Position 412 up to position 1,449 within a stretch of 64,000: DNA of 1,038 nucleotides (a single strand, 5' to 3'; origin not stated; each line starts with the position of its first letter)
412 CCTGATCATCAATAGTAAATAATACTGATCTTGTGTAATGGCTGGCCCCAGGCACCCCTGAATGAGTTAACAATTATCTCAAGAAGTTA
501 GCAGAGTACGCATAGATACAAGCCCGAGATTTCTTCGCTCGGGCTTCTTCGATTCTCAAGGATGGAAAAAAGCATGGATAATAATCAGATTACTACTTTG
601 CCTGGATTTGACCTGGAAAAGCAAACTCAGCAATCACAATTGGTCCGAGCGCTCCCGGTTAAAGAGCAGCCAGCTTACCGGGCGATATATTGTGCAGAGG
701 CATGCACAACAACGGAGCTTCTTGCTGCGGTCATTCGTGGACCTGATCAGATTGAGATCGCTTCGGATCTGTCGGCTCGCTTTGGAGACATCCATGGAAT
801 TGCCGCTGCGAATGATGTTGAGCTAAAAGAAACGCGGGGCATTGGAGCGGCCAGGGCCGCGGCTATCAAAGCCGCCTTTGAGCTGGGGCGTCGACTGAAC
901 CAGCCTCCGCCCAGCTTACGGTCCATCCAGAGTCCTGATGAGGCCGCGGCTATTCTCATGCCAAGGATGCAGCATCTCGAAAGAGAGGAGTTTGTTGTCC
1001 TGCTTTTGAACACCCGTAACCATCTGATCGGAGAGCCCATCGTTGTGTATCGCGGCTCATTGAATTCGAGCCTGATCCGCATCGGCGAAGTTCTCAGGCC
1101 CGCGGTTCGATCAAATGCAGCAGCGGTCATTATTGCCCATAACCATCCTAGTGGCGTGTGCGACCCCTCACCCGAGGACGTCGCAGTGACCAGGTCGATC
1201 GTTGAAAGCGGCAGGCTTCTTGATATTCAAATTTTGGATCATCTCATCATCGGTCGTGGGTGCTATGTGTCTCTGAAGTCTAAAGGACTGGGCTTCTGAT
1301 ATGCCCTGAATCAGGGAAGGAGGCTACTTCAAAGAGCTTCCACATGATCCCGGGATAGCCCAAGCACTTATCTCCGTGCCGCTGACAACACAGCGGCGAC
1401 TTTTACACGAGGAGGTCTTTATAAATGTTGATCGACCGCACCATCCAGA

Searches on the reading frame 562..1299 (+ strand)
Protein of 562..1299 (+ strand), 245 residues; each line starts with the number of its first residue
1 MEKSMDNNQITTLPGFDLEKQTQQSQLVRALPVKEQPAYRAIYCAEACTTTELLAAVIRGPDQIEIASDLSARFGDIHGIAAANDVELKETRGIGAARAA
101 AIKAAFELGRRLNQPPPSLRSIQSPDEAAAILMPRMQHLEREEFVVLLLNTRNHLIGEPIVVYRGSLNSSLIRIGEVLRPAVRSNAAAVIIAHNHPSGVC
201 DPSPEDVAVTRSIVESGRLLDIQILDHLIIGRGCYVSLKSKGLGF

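Call 61: search_protein_families(library=pfam, proteins=[window:562-1299:+], max_evalue=0.0001)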
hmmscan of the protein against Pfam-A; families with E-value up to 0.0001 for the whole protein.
window:562-1299:+ (245 aa): 1 family
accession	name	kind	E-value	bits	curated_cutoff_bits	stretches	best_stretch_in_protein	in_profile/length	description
PF04002.20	RadC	-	1.8e-39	134.9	22.1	1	122-243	1-121/121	RadC-like JAB domain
